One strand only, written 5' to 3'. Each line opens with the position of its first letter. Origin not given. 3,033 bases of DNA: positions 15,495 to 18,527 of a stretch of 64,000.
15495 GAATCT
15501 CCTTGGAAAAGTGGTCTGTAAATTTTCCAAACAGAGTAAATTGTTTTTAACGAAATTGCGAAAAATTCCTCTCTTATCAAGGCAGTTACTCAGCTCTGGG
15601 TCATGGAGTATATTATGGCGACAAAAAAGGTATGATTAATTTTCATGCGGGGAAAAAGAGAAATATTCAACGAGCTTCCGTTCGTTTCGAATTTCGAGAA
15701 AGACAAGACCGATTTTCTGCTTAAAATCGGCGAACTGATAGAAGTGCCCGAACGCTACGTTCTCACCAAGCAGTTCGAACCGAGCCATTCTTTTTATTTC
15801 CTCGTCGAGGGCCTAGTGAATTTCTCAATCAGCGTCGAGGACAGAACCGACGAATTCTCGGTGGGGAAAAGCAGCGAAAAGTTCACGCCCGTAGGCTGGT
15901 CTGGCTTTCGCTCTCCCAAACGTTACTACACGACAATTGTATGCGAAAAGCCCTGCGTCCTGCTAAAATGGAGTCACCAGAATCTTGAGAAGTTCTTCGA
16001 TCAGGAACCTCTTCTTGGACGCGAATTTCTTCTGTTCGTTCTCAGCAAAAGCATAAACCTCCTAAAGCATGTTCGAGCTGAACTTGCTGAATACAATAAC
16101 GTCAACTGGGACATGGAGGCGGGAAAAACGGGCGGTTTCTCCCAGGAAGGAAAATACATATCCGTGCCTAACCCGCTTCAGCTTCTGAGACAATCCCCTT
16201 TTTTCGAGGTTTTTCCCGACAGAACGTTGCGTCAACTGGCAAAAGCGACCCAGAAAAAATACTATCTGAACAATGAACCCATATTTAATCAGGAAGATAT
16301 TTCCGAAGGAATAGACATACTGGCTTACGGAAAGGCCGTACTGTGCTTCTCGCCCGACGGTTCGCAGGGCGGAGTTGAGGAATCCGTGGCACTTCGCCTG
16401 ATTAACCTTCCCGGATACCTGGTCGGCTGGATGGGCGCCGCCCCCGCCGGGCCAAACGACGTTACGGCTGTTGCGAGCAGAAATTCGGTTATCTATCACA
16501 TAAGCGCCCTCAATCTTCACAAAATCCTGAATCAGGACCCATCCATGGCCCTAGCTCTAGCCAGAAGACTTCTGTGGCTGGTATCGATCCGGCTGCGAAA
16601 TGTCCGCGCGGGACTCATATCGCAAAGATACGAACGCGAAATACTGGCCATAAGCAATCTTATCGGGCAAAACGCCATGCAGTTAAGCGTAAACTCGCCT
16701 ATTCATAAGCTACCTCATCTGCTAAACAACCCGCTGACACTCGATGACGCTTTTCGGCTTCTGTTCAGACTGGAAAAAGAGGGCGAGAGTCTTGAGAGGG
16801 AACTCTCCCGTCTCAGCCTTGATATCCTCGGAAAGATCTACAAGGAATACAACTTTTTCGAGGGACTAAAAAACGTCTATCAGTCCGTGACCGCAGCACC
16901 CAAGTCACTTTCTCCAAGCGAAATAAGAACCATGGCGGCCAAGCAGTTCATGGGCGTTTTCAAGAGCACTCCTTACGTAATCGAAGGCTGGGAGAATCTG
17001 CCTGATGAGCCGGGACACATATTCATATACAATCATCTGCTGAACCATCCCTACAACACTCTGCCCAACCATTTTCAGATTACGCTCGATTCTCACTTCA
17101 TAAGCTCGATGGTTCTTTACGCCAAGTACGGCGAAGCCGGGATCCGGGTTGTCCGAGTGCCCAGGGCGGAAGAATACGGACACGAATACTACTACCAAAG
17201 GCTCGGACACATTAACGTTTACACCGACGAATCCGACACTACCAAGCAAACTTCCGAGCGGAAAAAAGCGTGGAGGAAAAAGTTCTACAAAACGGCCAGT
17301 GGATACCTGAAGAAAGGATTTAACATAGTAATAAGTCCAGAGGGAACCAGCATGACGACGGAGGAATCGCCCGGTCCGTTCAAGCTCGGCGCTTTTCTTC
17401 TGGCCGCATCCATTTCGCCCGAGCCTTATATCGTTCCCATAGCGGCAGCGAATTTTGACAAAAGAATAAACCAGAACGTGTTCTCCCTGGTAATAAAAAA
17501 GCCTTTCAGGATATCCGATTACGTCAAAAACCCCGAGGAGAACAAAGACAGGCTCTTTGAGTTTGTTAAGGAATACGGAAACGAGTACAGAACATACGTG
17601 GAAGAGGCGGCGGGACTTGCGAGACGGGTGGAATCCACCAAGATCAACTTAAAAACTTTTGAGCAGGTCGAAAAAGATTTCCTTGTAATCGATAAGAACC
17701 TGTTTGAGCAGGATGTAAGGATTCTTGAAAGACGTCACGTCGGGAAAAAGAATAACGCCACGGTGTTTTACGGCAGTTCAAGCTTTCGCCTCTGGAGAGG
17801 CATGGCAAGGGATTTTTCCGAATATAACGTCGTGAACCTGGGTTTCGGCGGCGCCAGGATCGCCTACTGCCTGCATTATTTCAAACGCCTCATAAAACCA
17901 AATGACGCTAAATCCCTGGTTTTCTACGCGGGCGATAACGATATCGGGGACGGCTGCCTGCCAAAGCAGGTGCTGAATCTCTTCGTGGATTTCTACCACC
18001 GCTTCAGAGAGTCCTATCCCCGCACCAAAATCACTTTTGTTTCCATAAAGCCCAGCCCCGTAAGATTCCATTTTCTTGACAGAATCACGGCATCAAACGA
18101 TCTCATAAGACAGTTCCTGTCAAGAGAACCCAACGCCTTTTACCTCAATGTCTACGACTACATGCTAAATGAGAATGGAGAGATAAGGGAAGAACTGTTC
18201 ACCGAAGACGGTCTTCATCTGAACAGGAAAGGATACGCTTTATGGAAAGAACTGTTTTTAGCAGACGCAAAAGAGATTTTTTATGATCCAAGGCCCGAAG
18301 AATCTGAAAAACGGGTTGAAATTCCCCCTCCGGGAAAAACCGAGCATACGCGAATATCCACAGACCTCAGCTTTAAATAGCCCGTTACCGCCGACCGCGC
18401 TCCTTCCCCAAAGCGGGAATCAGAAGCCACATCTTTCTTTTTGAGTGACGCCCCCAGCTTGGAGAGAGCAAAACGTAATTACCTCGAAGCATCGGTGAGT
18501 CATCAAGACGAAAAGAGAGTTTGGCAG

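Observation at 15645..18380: Unusual 911-aa fusion: tandem cNMP-binding domains + glycerolipid acyltransferase-like domain + SGNH hydrolase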

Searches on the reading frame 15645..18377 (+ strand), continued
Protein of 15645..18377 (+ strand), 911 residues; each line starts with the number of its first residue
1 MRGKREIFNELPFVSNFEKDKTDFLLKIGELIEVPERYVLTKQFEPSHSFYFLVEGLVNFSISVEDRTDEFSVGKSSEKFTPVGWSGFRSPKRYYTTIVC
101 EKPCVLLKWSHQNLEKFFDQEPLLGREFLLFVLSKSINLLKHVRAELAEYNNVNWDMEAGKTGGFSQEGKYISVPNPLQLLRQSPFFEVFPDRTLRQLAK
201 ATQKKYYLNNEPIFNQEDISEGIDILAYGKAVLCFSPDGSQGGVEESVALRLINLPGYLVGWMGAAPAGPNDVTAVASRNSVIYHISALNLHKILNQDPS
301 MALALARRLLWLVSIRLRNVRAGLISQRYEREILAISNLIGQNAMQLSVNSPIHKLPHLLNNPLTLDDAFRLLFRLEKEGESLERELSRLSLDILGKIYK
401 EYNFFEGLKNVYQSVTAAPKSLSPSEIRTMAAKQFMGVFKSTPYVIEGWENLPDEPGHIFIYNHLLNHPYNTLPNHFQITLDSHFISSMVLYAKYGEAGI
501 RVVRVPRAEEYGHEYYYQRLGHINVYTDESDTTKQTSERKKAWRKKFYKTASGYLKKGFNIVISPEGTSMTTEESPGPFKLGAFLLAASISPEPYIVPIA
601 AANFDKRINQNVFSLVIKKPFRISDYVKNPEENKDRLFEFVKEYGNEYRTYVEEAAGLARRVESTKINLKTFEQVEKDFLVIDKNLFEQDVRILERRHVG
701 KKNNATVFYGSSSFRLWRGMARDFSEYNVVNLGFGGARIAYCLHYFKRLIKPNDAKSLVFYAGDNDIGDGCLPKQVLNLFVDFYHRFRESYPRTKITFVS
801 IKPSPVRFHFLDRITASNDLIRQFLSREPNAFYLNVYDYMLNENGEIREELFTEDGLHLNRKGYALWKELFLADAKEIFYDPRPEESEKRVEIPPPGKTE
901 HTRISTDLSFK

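Call 62: find_encoding_contigs(protein=P0076, flank=3500, max_places=1)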
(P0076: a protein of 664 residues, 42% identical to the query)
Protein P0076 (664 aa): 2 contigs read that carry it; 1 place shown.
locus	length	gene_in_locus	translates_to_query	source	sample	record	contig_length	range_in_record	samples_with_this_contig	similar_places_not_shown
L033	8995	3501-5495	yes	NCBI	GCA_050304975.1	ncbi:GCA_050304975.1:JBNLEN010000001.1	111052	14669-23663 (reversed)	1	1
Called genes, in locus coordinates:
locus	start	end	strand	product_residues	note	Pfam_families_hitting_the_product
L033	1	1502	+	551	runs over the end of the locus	PF00583:Acetyltransf_1, PF13508:Acetyltransf_7, PF00027:cNMP_binding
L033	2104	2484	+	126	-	PF00571:CBS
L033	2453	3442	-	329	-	PF05448:AXE1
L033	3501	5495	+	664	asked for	PF00027:cNMP_binding (weak), PF01553:Acyltransferase (weak)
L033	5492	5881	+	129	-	-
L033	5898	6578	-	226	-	PF07737:ATLF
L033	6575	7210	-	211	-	-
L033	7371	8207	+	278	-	PF06904:Extensin-like_C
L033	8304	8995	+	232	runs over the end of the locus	PF02163:Peptidase_M50 (weak)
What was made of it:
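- Closest known: Mycobacterial cAMP-regulated protein acetyltransferase. Same: A GNAT+CNB gene happens to lie about 2 kb from the family member in L033 (call 62).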

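Call 63: find_encoding_contigs(protein=P0069, flank=3500, max_places=1)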
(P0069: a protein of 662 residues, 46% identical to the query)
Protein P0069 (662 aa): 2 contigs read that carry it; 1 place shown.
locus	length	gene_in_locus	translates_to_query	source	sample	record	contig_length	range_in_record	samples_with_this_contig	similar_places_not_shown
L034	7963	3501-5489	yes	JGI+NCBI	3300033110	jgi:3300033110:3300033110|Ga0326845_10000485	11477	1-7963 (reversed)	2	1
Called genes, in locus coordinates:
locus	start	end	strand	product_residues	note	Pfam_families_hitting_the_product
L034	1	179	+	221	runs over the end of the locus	PF01227:GTP_cyclohydroI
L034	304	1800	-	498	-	PF01078:Mg_chelatase (faint), PF00158:Sigma54_activat (faint), PF07728:AAA_5 (faint)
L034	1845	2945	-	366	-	PF27098:Rv0959_3rd, PF13519:VWA_2 (weak)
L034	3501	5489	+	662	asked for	PF00027:cNMP_binding, PF01553:Acyltransferase (faint)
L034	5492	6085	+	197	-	PF00657:Lipase_GDSL (weak), PF13472:Lipase_GDSL_2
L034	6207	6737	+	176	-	PF04542:Sigma70_r2, PF08281:Sigma70_r4_2, PF04545:Sigma70_r4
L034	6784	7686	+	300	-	PF04773:FecR, PF16344:FecR_C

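Call 64: find_encoding_contigs(protein=P0097, flank=3500, max_places=1)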
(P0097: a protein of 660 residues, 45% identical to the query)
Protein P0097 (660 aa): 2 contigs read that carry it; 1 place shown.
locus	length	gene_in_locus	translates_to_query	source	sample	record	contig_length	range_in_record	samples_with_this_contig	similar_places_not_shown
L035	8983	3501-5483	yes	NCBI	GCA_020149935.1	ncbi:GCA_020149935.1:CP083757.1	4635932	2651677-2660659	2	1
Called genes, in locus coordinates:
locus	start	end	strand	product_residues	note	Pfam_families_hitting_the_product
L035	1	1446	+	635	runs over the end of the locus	PF03629:SASA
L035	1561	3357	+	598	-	PF02771:Acyl-CoA_dh_N, PF02770:Acyl-CoA_dh_M, PF00441:Acyl-CoA_dh_1, PF08028:Acyl-CoA_dh_2, PF22924:ACOX_C_alpha1, PF21263:Acyl-CoA-dh_C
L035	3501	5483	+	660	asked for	PF00027:cNMP_binding (weak), PF01553:Acyltransferase (weak)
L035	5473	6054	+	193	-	PF13472:Lipase_GDSL_2, PF00657:Lipase_GDSL (faint)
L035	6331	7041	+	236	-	PF00005:ABC_tran, PF13304:AAA_21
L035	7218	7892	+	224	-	PF01209:Ubie_methyltran, PF13649:Methyltransf_25, PF13847:Methyltransf_31, PF08241:Methyltransf_11, PF08242:Methyltransf_12 (weak)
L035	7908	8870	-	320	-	PF00348:polyprenyl_synt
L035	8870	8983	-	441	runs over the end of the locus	PF00324:AA_permease, PF13520:AA_permease_2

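Call 65: find_encoding_contigs(protein=P0045, flank=3500, max_places=1)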
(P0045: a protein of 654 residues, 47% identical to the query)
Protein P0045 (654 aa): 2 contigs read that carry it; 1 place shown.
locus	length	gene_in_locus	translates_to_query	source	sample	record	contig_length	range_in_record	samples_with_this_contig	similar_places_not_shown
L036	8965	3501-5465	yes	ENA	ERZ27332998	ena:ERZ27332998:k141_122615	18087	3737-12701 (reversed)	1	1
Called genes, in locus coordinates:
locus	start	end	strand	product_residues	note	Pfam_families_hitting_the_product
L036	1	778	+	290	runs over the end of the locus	PF01040:UbiA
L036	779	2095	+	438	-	PF01565:FAD_binding_4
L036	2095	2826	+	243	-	PF00106:adh_short, PF13561:adh_short_C2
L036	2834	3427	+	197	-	PF12710:HAD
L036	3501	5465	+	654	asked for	PF00027:cNMP_binding, PF01553:Acyltransferase (weak)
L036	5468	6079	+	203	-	PF13472:Lipase_GDSL_2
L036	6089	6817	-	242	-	PF04029:2-ph_phosp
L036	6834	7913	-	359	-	PF01571:GCV_T, PF08669:GCV_T_C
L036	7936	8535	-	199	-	PF01351:RNase_HII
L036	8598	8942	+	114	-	-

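Call 74: search_protein_families(library=pfam, proteins=[L026:1939-2310:+, L026:2474-3169:+, L026:3178-4998:+, L026:5412-7394:+], max_evalue=0.001)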
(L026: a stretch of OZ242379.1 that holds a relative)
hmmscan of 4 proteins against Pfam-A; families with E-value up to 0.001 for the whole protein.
L026:1939-2310:+ (123 aa): 1 family
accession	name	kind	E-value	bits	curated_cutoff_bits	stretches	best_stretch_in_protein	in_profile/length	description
PF00027.35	cNMP_binding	-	0.0002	21.7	27.5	1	33-114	3-82/89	Cyclic nucleotide-binding domain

L026:2474-3169:+ (231 aa): 0 families

L026:3178-4998:+ (606 aa): 1 family
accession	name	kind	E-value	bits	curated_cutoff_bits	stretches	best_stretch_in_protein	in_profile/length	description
PF10551.15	MULE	-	9.9e-05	23.1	27.6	1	212-245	64-97/99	MULE transposase domain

L026:5412-7394:+ (660 aa): 2 families
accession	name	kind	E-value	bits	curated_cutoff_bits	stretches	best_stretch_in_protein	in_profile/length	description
PF13472.12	Lipase_GDSL_2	-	1.4e-11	45.6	32.9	1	464-618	14-178/178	GDSL-like Lipase/Acylhydrolase family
PF01553.26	Acyltransferase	-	2.9e-06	27.6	23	1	293-353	74-131/132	Acyltransferase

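Call 75: search_solved_structures(query=A1, max_evalue=0.01, show_alignments=0)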
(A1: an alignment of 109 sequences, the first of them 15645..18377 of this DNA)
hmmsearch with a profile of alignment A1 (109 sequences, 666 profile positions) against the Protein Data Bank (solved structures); distinct sequences matched with E-value up to 0.01: 132 (the best 60 are shown).
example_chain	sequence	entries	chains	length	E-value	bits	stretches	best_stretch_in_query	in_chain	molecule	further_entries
9ya0_MA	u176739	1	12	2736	4e-24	88.2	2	159-293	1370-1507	PCR12, TGME49_219070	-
5dyk_A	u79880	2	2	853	5.1e-15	58.2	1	144-290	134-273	CGMP-dependent protein kinase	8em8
9p74_A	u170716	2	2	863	2.2e-14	56.1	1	147-290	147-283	cGMP-dependent protein kinase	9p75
5ezr_A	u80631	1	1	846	2.4e-14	55.9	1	145-290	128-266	cGMP-dependent protein kinase, putative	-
4rz7_A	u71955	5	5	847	2.4e-14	55.9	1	145-290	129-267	cGMP-dependent protein kinase, putative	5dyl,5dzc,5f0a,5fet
3shr_A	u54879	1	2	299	2.6e-13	52.5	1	154-291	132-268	cGMP-dependent protein kinase 1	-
7ssb_A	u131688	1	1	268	8.2e-13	50.9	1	154-290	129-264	cGMP-dependent protein kinase 1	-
4z07_A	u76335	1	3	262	1.7e-12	49.8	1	153-291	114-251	cGMP-dependent protein kinase 1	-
7lv3_A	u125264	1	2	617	1.9e-11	46.4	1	154-291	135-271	Isoform Beta of cGMP-dependent protein kinase 1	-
3j4q_B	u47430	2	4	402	3.1e-11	45.7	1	173-291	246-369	cAMP-dependent protein kinase type II-alpha regulatory subunit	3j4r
3mdp_A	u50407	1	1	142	4.9e-11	45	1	181-303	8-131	Cyclic nucleotide-binding domain (CNMP-BD) protein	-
5j48_A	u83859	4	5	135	6.6e-11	44.6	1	173-291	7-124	cGMP-dependent protein kinase 1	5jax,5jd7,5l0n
2qvs_B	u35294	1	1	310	8.9e-11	44.1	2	172-290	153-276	cAMP-dependent protein kinase type II-alpha regulatory subunit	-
4ku7_A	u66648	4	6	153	9.1e-11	44.1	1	173-291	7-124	cGMP-dependent protein kinase 1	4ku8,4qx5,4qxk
5kbf_A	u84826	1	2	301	1.5e-10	43.4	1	150-306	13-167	CAMP-dependent protein kinase regulatory subunit, putative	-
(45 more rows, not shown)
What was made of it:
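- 15645..16094 (+): CNB-A (aa 1-150). A beta-roll with a highly conserved but non-canonical phosphate-binding cassette, G84-W85-S86-G87-F88..P91.R93-Y94.T96-T97. The W85 codon is 15897-15899 and the R93 codon is 15921-15923. Family profile hit to DNR, residues 6-143, E 3.6e-7 (call 75).
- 16158..16634 (+): CNB-B (aa 172-330). A beta-roll plus a long C-helix. Its cassette is degenerate: W262, and N271 (codon 16455-16457) at the Arg position. Profile hits to PKG and PKA CNB domains, E down to 5e-15 (call 75).
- On Cyclic nucleotide-binding domain (PF00027, CAP/PKA-R fold): Profile hits to PKG, PKA, CRP and DNR (call 75).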

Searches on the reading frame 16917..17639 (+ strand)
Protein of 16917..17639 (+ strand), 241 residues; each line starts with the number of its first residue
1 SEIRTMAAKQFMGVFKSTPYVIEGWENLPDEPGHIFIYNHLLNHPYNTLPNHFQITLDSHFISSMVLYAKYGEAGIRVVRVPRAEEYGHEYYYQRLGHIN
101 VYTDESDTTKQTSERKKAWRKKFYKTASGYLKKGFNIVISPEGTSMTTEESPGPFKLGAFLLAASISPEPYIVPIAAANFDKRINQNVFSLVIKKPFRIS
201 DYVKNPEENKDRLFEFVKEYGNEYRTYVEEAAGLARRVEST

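Call 31: search_solved_structures(query=A2, max_evalue=10, show_alignments=3)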
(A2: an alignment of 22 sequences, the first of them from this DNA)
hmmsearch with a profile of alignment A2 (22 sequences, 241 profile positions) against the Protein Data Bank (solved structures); distinct sequences matched with E-value up to 10: 1.
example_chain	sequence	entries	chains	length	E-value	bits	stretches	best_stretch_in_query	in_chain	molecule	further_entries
5kym_A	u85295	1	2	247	0.006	19.2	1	2-40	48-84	1-acyl-sn-glycerol-3-phosphate acyltransferase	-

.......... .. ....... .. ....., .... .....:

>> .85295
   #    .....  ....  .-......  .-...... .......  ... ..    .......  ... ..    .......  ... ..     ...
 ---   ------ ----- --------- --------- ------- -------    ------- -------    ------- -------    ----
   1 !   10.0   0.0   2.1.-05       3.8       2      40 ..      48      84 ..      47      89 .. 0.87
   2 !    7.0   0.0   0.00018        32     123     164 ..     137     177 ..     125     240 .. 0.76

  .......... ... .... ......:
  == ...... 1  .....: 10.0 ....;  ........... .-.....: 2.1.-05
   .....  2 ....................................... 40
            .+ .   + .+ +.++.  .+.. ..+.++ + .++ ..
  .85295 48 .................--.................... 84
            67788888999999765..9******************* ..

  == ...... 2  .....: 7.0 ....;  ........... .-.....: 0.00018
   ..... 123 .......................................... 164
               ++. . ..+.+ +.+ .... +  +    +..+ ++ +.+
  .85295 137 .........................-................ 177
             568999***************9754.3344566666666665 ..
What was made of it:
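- Closest known: PlsC / AGPAT-type lysophosphatidic acid acyltransferases. Same: The catalytic His follows the first core strand: NH464 aligns to NH84 of TmPlsC (call 31).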

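Call 47: predict_structure(alignment_id=A2)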
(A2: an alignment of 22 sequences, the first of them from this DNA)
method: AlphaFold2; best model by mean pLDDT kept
length: 241 residues; sequences in the alignment: 22
mean_pLDDT: 89.2   pTM: 0.89
mean pLDDT of the five models: 89.2, 86.1, 85.8, 85.6, 82.6
residues with pLDDT >= 90: 157; 70-90: 62; 50-70: 22; < 50: 0
segments of 3 or more residues with pLDDT < 50: none
pLDDT, mean of each block of 10 residues (from residue 1): 91 92 98 97 68 76 97 93 72 81 73 87 95 96 83 92 97 96 80 98 95 96 97 92 74
secondary structure, 60 per line:
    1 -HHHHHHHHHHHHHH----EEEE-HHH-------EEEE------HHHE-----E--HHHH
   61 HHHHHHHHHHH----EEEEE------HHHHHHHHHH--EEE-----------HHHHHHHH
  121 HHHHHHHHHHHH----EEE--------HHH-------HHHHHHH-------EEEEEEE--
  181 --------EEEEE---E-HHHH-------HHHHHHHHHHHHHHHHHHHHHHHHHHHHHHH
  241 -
elements in order: H2-15 E20-23 E35-38 H57-71 E76-80 H87-96 E99-101 H113-132 E137-139 H158-164 E172-178 E189-193 H199-202 H210-240
